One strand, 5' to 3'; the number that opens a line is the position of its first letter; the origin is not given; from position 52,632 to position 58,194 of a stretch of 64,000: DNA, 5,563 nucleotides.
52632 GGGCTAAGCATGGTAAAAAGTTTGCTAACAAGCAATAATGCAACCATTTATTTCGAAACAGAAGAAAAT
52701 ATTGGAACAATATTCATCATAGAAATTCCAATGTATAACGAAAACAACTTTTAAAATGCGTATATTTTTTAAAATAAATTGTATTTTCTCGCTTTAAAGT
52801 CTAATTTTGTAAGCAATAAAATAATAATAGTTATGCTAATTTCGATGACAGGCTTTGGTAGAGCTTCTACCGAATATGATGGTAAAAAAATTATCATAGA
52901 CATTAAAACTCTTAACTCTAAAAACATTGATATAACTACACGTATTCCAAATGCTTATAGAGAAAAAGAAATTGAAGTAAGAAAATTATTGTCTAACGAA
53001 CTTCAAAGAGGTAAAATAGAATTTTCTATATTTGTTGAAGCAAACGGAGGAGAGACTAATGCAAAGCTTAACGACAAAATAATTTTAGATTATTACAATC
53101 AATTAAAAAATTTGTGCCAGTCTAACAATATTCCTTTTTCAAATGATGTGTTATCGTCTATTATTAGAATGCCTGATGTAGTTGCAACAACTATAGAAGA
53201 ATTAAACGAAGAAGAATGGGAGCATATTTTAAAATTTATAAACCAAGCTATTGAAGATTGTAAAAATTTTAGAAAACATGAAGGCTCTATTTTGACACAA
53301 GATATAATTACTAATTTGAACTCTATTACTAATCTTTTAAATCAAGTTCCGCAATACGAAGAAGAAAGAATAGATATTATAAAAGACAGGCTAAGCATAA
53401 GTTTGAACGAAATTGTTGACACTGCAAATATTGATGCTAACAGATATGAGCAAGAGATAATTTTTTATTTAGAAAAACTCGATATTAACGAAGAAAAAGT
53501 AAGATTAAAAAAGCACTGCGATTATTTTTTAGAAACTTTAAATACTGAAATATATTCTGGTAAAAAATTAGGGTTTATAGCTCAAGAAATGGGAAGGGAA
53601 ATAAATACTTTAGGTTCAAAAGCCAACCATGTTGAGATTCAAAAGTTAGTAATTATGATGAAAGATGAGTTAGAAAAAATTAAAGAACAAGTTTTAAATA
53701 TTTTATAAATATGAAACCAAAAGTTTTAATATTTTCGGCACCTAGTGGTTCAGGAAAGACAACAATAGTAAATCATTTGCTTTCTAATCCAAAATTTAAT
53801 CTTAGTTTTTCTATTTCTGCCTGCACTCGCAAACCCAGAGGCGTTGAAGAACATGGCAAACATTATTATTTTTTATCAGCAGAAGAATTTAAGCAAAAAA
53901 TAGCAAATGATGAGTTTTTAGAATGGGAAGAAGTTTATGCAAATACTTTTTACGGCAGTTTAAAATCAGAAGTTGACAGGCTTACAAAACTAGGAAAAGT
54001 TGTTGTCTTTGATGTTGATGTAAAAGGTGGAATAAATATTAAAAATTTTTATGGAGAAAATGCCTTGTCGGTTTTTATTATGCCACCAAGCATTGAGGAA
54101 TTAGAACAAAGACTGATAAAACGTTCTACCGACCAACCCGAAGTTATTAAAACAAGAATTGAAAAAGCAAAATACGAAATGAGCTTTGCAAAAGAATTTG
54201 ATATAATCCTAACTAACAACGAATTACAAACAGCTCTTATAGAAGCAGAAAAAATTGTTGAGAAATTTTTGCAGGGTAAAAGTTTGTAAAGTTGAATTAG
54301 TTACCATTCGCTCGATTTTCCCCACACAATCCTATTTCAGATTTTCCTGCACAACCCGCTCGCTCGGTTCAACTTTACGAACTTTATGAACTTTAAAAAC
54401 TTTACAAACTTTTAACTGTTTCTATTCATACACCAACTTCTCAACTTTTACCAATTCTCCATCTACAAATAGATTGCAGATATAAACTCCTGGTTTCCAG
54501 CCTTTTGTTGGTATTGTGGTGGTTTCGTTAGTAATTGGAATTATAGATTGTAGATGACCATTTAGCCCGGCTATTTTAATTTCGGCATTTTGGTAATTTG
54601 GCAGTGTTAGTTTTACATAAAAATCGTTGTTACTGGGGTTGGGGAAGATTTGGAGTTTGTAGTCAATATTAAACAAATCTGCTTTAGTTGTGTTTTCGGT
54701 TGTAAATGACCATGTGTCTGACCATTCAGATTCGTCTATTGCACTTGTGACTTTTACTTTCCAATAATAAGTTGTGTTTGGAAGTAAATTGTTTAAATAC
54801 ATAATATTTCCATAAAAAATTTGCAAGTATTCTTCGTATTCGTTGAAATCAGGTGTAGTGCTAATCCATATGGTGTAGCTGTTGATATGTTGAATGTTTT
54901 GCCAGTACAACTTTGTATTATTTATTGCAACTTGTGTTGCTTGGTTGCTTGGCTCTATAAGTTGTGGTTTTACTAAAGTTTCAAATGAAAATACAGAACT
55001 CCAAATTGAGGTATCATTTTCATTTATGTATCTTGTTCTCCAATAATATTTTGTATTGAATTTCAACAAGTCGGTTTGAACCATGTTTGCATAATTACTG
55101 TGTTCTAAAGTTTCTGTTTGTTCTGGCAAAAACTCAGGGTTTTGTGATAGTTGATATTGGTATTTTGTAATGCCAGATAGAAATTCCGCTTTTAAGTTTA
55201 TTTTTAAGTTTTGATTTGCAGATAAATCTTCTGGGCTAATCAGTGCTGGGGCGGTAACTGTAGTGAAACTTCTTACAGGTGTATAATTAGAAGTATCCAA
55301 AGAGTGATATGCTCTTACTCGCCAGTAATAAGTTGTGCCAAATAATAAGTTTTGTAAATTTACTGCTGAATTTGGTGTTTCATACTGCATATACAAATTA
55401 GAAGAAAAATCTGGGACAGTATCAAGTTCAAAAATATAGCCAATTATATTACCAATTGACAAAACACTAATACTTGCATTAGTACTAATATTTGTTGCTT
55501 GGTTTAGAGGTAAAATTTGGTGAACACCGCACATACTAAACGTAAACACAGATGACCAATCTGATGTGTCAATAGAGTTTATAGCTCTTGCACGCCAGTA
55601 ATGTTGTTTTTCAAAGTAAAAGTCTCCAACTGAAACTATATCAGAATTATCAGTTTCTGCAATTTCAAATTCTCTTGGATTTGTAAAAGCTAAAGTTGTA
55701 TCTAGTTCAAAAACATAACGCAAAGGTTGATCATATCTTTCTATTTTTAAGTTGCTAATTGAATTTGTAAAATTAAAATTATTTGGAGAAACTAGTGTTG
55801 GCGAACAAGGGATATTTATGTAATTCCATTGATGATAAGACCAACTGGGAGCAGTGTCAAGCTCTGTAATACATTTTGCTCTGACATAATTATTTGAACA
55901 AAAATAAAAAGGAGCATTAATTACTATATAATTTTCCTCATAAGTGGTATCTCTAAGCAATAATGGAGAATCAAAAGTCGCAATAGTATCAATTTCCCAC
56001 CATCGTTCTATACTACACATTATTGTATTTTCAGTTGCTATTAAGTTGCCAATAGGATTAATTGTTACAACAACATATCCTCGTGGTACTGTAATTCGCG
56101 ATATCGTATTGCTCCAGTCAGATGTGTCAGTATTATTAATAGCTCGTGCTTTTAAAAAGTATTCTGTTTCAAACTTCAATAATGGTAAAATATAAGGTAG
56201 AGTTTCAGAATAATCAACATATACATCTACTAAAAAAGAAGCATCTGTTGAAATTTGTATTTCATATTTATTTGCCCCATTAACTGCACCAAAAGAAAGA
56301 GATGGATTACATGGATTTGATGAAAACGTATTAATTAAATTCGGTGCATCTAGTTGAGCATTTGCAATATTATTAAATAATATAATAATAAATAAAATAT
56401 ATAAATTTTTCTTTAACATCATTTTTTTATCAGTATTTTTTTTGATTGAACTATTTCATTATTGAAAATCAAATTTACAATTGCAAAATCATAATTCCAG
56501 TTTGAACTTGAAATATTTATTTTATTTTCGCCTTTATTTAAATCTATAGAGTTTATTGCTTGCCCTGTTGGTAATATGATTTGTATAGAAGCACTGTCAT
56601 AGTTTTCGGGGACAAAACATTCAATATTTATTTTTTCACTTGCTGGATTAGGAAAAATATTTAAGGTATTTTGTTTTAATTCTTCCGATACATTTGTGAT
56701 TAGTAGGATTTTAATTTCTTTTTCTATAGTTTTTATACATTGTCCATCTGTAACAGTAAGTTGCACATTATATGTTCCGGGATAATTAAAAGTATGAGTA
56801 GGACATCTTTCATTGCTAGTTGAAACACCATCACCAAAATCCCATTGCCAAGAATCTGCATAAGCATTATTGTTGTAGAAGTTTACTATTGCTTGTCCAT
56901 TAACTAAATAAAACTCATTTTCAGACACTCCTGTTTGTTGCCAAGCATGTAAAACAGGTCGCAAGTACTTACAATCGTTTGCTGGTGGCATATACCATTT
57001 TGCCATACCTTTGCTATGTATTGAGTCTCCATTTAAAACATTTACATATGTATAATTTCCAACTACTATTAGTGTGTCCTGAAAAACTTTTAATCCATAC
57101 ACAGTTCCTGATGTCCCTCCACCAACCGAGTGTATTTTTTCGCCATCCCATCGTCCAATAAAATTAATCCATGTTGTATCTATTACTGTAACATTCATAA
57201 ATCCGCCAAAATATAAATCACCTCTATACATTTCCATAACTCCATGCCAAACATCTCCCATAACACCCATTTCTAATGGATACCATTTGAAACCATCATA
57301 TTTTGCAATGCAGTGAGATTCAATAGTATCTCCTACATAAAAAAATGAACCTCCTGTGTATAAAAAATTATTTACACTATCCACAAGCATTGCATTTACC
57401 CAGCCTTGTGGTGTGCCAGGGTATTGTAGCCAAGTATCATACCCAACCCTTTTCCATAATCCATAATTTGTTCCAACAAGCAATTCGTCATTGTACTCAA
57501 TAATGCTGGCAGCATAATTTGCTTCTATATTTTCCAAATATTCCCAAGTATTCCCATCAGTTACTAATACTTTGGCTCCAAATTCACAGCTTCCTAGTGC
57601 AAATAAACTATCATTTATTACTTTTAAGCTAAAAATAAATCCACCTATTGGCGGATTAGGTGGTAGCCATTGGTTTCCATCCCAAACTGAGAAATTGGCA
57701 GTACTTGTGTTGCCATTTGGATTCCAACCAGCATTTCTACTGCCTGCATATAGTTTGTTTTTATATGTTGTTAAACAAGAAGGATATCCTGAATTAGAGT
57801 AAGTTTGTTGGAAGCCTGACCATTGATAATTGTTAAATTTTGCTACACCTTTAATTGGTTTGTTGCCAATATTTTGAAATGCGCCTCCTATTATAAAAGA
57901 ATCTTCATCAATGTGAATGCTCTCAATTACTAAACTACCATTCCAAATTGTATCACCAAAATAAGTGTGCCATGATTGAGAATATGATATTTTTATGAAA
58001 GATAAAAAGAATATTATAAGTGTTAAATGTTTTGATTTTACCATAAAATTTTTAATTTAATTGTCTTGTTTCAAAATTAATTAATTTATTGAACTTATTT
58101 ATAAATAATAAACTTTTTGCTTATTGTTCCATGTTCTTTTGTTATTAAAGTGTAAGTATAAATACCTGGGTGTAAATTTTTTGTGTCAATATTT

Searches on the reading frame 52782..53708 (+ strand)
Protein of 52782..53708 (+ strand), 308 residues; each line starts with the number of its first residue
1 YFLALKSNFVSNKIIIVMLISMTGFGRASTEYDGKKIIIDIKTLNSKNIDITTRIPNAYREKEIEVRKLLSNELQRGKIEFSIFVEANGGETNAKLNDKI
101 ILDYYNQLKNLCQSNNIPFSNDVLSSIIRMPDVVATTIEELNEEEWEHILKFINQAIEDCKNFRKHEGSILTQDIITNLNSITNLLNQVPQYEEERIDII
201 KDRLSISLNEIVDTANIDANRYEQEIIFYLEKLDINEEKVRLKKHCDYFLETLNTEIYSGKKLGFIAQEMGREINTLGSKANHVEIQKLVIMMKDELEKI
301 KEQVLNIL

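Call 104: search_protein_families(library=pfam, proteins=[window:52782-53708:+], max_evalue=0.00001)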
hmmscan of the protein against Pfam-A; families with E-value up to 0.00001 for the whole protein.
window:52782-53708:+ (308 aa): 2 families
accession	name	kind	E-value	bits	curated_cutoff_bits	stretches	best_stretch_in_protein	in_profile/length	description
PF08340.16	YicC-like_C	-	2.6e-38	131.3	27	1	191-307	3-119/120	Endoribonuclease YicC-like, C-terminal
PF03755.18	YicC-like_N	-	2.8e-37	128.9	25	1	21-172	3-155/156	Endoribonuclease YicC-like, N-terminal region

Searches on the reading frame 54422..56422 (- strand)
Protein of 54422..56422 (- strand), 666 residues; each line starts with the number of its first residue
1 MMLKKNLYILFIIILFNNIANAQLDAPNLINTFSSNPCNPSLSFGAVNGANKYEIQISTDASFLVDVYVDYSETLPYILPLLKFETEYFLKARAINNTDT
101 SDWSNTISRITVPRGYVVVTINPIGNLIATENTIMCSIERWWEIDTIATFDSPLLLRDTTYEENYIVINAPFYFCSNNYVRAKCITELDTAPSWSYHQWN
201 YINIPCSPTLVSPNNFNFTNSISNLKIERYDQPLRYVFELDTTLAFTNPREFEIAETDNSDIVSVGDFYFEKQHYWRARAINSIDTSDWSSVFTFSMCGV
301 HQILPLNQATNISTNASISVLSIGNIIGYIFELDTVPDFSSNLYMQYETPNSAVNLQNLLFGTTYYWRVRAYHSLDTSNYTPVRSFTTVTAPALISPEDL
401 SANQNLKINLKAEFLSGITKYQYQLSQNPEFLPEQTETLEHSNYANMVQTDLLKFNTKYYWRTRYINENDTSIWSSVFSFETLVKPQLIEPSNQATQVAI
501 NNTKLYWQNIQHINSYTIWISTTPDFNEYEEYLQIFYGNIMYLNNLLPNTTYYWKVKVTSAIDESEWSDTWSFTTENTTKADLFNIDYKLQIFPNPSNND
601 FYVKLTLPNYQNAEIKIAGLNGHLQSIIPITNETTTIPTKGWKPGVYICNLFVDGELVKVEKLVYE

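Call 104: search_protein_families(library=pfam, proteins=[window:54422-56422:-], max_evalue=0.00001)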
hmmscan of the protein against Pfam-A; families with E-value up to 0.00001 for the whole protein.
window:54422-56422:- (666 aa): 3 families
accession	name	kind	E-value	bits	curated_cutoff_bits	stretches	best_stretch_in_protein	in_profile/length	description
PF25788.1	Ig_Rha78A_N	-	1.1e-16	61.5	27.4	0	545-575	70-101/105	Rha78A-like, N-terminal immunoglobulin domain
PF16656.11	Pur_ac_phosph_N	-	2.5e-11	44.4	30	0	347-388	56-93/93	Purple acid Phosphatase, N-terminal domain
PF18962.6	Por_Secre_tail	-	2e-07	31.6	27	1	592-656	1-67/75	Secretion system C-terminal sorting domain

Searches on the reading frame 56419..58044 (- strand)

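Call 104: search_protein_families(library=pfam, proteins=[window:56419-58044:-], max_evalue=0.00001)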
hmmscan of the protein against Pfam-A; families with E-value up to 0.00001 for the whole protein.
window:56419-58044:- (541 aa): 2 families
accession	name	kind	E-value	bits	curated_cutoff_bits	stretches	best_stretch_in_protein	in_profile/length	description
PF18911.6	PKD_4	-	8e-13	48.7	27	1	391-435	29-72/85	PKD domain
PF00801.26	PKD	-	2.2e-09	37.6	23.5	1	396-434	29-68/80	PKD domain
